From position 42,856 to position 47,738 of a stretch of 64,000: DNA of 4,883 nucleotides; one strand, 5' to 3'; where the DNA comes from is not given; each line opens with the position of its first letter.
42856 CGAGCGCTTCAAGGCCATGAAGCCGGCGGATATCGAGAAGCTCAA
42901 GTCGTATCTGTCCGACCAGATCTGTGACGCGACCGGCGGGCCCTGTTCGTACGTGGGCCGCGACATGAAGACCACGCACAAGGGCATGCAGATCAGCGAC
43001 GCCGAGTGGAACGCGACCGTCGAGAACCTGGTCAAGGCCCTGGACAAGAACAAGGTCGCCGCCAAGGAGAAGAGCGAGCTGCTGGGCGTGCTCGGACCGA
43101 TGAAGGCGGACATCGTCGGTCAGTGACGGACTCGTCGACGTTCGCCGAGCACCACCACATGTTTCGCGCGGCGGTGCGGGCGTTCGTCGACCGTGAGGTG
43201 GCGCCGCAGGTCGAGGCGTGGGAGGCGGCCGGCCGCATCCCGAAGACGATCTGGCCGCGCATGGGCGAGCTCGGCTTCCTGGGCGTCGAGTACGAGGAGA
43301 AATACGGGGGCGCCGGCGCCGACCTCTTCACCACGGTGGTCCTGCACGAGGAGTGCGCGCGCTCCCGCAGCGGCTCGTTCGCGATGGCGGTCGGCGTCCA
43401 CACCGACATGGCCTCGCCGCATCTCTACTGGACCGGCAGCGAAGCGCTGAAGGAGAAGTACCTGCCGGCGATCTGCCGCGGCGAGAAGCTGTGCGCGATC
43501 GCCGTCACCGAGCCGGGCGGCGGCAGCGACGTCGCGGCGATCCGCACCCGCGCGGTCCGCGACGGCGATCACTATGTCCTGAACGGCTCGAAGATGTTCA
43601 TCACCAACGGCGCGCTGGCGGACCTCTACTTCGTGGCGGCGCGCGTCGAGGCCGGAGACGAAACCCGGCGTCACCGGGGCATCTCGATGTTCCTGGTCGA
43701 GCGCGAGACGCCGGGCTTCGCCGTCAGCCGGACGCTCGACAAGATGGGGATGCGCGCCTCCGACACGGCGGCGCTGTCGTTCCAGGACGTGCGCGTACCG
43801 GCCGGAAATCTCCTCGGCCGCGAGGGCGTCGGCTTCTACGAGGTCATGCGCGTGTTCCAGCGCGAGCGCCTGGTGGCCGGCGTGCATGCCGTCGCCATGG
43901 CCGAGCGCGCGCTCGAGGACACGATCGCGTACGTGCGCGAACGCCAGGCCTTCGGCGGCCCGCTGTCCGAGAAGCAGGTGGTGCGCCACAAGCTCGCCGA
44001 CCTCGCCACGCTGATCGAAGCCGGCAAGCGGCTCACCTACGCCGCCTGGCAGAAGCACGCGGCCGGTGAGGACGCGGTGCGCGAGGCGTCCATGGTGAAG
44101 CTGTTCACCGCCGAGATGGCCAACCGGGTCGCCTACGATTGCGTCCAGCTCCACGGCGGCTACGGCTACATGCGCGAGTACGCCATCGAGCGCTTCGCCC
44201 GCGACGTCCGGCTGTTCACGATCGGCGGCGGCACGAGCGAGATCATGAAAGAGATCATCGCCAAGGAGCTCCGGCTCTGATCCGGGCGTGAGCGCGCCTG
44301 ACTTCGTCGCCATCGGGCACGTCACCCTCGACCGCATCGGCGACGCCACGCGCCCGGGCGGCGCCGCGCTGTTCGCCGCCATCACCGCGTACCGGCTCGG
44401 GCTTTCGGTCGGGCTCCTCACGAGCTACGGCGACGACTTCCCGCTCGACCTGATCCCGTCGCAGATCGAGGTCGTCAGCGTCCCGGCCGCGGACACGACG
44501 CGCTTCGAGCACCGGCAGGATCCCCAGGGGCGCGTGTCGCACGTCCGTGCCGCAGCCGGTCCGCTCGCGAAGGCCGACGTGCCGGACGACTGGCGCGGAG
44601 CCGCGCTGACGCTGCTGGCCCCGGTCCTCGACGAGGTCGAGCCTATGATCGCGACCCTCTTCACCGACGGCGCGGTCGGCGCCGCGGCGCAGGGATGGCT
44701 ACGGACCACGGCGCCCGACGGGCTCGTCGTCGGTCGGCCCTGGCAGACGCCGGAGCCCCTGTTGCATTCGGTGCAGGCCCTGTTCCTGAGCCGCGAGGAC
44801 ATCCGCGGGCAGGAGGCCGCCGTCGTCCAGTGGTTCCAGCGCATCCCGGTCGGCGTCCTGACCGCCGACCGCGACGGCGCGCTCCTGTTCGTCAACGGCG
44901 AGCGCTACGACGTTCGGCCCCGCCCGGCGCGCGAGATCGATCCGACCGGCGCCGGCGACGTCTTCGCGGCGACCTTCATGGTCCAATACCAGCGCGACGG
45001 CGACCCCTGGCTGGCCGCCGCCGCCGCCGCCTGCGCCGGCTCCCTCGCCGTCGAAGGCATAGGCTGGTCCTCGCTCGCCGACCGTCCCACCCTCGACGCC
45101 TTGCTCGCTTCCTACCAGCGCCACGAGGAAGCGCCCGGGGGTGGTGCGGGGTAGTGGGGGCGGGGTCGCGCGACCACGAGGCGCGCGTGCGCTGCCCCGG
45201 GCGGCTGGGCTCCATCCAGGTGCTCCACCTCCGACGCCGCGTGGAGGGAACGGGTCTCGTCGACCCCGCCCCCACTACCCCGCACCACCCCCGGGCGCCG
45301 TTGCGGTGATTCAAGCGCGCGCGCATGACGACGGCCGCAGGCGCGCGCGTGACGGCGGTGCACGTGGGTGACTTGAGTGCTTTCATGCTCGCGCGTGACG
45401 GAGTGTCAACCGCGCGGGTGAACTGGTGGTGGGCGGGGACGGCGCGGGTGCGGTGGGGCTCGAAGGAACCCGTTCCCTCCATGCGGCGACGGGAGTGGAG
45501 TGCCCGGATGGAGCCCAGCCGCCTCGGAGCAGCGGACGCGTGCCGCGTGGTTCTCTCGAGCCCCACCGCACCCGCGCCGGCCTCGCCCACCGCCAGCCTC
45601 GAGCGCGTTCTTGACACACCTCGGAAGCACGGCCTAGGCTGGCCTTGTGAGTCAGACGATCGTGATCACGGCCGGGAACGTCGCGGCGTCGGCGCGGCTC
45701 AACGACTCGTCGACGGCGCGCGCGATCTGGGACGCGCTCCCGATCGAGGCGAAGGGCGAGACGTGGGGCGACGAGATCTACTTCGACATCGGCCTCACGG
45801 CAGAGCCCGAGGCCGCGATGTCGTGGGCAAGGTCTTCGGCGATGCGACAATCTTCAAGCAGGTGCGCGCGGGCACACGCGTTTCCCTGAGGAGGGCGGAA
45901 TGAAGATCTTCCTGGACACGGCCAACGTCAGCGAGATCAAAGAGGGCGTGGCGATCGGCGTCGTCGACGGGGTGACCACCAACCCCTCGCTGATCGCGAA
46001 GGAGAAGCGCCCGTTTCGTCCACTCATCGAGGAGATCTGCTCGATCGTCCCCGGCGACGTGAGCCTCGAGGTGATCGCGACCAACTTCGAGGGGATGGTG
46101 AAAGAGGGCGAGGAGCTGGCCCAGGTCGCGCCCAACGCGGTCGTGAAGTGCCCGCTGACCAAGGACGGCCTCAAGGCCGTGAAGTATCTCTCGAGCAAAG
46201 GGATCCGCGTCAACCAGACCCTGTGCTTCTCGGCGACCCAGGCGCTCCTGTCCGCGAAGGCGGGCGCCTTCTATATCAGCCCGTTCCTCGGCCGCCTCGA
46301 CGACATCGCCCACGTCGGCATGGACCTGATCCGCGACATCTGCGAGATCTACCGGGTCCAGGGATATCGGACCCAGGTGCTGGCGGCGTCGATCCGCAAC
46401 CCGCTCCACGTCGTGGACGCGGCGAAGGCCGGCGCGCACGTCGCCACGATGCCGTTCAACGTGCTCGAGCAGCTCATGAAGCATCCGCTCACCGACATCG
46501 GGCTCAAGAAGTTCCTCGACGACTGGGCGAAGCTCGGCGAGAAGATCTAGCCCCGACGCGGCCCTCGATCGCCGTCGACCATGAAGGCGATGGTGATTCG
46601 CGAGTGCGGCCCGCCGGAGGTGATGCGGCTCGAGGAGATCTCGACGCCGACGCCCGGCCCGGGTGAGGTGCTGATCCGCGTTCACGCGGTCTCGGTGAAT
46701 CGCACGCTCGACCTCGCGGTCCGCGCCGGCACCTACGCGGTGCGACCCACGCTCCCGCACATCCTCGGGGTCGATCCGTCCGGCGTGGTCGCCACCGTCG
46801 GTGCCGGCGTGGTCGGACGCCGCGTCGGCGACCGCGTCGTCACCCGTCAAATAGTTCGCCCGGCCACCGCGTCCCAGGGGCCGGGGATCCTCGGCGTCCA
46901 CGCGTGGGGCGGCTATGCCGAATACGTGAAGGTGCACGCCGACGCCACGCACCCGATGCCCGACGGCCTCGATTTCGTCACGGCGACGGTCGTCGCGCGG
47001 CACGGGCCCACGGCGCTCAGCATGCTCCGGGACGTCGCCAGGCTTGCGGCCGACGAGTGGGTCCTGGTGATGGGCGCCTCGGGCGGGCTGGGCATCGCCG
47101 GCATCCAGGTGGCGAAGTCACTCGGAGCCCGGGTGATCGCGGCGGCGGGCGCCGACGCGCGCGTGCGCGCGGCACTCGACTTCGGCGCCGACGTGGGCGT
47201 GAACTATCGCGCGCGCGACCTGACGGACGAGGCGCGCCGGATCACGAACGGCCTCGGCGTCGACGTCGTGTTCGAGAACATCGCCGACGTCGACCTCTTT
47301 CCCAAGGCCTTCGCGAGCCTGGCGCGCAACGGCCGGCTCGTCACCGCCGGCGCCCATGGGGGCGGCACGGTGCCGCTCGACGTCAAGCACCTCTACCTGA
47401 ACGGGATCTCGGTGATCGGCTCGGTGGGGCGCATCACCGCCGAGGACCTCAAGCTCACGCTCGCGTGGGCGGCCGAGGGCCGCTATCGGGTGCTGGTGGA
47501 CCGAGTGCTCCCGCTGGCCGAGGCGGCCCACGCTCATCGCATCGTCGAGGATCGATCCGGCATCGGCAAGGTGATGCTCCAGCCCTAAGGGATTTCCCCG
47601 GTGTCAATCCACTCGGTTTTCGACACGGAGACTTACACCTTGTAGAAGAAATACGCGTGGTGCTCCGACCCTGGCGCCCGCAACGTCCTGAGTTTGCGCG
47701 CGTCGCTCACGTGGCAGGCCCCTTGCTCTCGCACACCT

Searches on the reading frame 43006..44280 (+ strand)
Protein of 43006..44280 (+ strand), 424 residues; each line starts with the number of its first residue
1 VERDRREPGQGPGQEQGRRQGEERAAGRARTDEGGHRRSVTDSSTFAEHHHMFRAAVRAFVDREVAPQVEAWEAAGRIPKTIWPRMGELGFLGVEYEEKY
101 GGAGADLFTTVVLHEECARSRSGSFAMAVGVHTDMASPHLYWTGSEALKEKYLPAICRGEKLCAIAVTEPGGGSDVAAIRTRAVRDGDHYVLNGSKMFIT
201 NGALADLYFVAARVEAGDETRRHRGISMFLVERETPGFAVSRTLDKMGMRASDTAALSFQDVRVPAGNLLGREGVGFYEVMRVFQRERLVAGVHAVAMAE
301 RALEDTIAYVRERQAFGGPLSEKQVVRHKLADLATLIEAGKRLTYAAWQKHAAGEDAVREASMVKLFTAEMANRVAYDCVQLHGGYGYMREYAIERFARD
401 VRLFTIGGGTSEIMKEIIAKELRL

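Call 9: search_protein_families(library=pfam, proteins=[window:43006-44280:+], max_evalue=0.00001)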
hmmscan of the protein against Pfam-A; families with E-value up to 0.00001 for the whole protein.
window:43006-44280:+ (424 aa): 4 families
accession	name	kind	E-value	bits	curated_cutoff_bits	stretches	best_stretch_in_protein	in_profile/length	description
PF00441.29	Acyl-CoA_dh_1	-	2.4e-47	161.2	22.4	1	276-422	3-149/150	Acyl-CoA dehydrogenase, C-terminal domain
PF02771.21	Acyl-CoA_dh_N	-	8.9e-35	119.9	22.9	1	48-160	2-113/113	Acyl-CoA dehydrogenase, N-terminal domain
PF02770.24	Acyl-CoA_dh_M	-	2.9e-30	104.7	33.3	1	164-262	1-97/97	Acyl-CoA dehydrogenase, middle domain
PF08028.16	Acyl-CoA_dh_2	-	9.9e-19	68.4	22.7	1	290-404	2-126/134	Acyl-CoA dehydrogenase, C-terminal domain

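Call 10: search_protein_families(library=ncbifam, proteins=[window:43006-44280:+], max_evalue=1e-10)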
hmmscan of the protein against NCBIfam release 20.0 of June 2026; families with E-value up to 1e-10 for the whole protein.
window:43006-44280:+ (424 aa): 21 families
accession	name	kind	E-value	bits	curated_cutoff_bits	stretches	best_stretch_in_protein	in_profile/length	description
NF042972.1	AcrlCoAredClosAcrC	equivalog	1e-103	347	640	1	45-421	4-375/378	acryloyl-CoA reductase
NF043006.1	CyhCrbnylCoADH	equivalog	4e-85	286.1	650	1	48-423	6-376/380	cyclohexane-1-carbonyl-CoA dehydrogenase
NF058590.1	AcCoDHFadEBacil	equivalog_domain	2.1e-82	277.5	600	1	42-420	17-408/586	acyl-CoA dehydrogenase FadE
NF045552.1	GlutCoADH_Des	equivalog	9.3e-79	265.4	470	1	46-420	5-377/387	glutaryl-CoA dehydrogenase Acd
TIGR03207.1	cyc_hxne_CoA_dh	equivalog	7e-76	255.4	575.35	1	54-421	9-370/372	cyclohexanecarboxyl-CoA dehydrogenase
NF042439.1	SulpropCoADesulf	equivalog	1.9e-72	244.1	600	1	55-421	2-369/379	3-sulfinopropanoyl-CoA desulfinase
NF045652.1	ProlPCPDhRedW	equivalog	1.5e-68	231.3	650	1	52-424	6-375/376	L-prolyl-[peptidyl-carrier protein] dehydrogenase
NF008997.0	PRK12341.1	equivalog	9e-64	215.9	537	1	48-421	7-375/382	acyl-CoA dehydrogenase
NF053553.1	prodigi_MBC_PigA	equivalog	1.1e-62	212.4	500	1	73-423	32-380/381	prodigiosin MBC biosynthesis dehydrogenase PigA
NF002885.1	PRK03354.1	equivalog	2e-47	162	540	1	76-418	36-369/378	crotonobetainyl-CoA dehydrogenase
NF037942.1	ac_ACP_DH_MbtN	equivalog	2.1e-37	128.8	700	1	58-422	6-365/376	mycobactin biosynthesis acyl-ACP dehydrogenase MbtN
NF052270.1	Staph_DH_FadE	equivalog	9e-37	126.7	600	1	55-422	30-393/400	acyl-CoA dehydrogenase FadE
TIGR03203.1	pimD_small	equivalog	5e-33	114.7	652.7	1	76-402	36-356/378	pimeloyl-CoA dehydrogenase small subunit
TIGR03204.1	pimC_large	equivalog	3e-31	108.7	623.85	1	45-339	3-293/395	pimeloyl-CoA dehydrogenase large subunit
NF049984.1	Rv1679_FadE16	equivalog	5.6e-27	94.9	600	1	65-418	15-361/371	Rv1679 family acyl-CoA dehydrogenase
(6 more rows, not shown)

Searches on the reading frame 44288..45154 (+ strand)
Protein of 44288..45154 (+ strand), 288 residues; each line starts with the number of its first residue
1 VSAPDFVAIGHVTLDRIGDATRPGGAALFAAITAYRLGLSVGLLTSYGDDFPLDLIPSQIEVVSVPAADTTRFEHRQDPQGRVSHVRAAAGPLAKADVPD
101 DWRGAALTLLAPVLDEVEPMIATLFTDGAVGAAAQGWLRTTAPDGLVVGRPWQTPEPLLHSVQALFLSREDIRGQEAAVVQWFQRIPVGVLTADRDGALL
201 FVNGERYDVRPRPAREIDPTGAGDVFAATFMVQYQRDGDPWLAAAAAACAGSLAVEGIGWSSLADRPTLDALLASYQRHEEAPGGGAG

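Call 9: search_protein_families(library=pfam, proteins=[window:44288-45154:+], max_evalue=0.00001)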
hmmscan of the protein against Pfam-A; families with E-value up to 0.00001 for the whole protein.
window:44288-45154:+ (288 aa): 1 family
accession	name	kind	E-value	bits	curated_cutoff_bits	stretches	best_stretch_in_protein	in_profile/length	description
PF00294.29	PfkB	-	5.3e-12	46.1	25.8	1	175-259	204-294/302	pfkB family carbohydrate kinase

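Call 10: search_protein_families(library=ncbifam, proteins=[window:44288-45154:+], max_evalue=1e-10)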
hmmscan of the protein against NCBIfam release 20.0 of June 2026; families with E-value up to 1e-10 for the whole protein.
window:44288-45154:+ (288 aa): 0 families

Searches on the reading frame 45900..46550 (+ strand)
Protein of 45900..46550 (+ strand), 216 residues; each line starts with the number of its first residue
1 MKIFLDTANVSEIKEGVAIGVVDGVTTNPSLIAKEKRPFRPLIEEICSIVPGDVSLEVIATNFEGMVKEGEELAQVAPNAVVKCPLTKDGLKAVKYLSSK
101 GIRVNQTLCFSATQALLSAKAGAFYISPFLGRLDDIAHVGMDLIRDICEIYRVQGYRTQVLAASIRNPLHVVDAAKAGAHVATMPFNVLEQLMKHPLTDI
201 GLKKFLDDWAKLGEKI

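Call 9: search_protein_families(library=pfam, proteins=[window:45900-46550:+], max_evalue=0.00001)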
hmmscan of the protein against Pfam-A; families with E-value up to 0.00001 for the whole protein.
window:45900-46550:+ (216 aa): 1 family
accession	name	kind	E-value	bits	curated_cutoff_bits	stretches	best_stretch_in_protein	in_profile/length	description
PF00923.25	TAL_FSA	-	3.4e-61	207.5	27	1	3-215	1-284/285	Transaldolase/Fructose-6-phosphate aldolase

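Call 10: search_protein_families(library=ncbifam, proteins=[window:45900-46550:+], max_evalue=1e-10)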
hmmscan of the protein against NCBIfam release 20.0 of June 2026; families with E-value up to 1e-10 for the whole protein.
window:45900-46550:+ (216 aa): 8 families
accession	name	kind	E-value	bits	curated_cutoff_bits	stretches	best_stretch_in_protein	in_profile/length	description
TIGR00875.1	fsa_talC_mipB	equivalog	1.6e-89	298.9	245.95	1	1-211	1-211/213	fructose-6-phosphate aldolase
NF009296.0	PRK12653.1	subfamily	3e-48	164.5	306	1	1-211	1-213/220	fructose-6-phosphate aldolase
NF009299.0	PRK12656.1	equivalog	1.1e-33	116.6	214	1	1-212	1-216/222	fructose-6-phosphate aldolase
TIGR00874.1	talAB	equivalog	1.6e-21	77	396.2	1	40-195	77-253/317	transaldolase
TIGR02134.1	transald_staph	equivalog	2.5e-21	76.4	281.95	1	2-193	7-207/236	transaldolase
NF009001.0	PRK12346.1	subfamily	1.4e-15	57.7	439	1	15-194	53-253/316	transaldolase A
NF008965.0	PRK12309.1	equivalog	1e-14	54.4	550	1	45-195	88-259/392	transaldolase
NF002881.0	PRK03343.1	subfamily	2e-12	46.9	367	0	50-117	103-175/370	transaldolase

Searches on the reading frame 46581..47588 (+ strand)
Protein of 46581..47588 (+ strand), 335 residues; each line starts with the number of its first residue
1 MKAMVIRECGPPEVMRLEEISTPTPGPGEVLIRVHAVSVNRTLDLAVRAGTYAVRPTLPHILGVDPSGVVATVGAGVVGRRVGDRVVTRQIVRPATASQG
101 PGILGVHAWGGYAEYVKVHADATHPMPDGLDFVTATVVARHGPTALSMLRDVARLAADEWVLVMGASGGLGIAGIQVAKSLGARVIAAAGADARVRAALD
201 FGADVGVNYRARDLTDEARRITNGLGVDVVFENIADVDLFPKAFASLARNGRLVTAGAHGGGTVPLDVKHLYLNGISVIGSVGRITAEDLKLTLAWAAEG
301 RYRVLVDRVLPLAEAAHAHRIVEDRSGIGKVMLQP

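Call 9: search_protein_families(library=pfam, proteins=[window:46581-47588:+], max_evalue=0.00001)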
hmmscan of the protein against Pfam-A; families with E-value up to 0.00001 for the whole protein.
window:46581-47588:+ (335 aa): 3 families
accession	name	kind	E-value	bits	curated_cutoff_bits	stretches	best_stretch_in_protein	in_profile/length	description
PF00107.32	ADH_zinc_N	-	6.1e-27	94.5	31.8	1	169-296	1-126/129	Zinc-binding dehydrogenase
PF08240.17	ADH_N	-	4.1e-19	69.2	23.5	1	26-128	1-104/104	Alcohol dehydrogenase GroES-like domain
PF13602.12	ADH_zinc_N_2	-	2e-17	64.8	27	1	201-332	1-133/134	Zinc-binding dehydrogenase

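Call 10: search_protein_families(library=ncbifam, proteins=[window:46581-47588:+], max_evalue=1e-10)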
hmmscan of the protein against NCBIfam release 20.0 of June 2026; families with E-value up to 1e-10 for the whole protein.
window:46581-47588:+ (335 aa): 19 families
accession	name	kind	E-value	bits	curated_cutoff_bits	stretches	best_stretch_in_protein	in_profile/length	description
TIGR02824.1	quinone_pig3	subfamily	1.8e-62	211.2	296.8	1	1-334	1-324/325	putative NAD(P)H quinone oxidoreductase, PIG3 family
NF008024.0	PRK10754.1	subfamily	3.4e-37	128.2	348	1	5-335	6-327/327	NADPH:quinone reductase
NF010344.0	PRK13771.1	subfamily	3.1e-34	118.5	349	1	1-334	1-332/334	putative alcohol dehydrogenase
NF041172.1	AcrlCoa_red_Thmprot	equivalog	7.3e-32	110.6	500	1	1-335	1-334/334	acryloyl-CoA reductase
TIGR01751.1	crot-CoA-red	equivalog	5.5e-28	97.8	378.55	1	7-331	17-383/398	crotonyl-CoA carboxylase/reductase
NF006940.0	PRK09422.1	equivalog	7e-27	94.3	344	1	108-309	113-310/338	alcohol dehydrogenase AdhP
NF041183.1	Pks2_ls1_myc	equivalog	8.3e-26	89.2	2400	1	5-333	1410-1727/2086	sulfolipid-1 biosynthesis phthioceranic/hydroxyphthioceranic acid synthase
TIGR00692.1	tdh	equivalog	1.5e-24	86.7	458.35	1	15-284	11-288/340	L-threonine 3-dehydrogenase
TIGR02823.1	oxido_YhdH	subfamily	6.2e-24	84.4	297.25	1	3-280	2-265/324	acrylyl-CoA reductase family protein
NF003808.0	PRK05396.1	equivalog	8.3e-23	80.8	380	1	12-285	10-290/341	L-threonine 3-dehydrogenase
TIGR03451.1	mycoS_dep_FDH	equivalog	1.1e-20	73.8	512.9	0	3-88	4-84/358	S-(hydroxymethyl)mycothiol dehydrogenase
NF041097.1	keto_inos_dh_IolM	equivalog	1.5e-20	73.2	450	1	15-323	40-378/389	scyllo-inosose 3-dehydrogenase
TIGR03989.1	Rxyl_3153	subfamily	5.7e-18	65.3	440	0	100-259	129-289/370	NDMA-dependent alcohol dehydrogenase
NF007489.0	PRK10083.1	equivalog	9.2e-18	64.3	376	1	1-302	1-301/339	Zn-dependent oxidoreductase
TIGR02817.1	adh_fam_1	subfamily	2.9e-17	63.1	284.05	1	19-253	21-243/336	zinc-binding alcohol dehydrogenase family protein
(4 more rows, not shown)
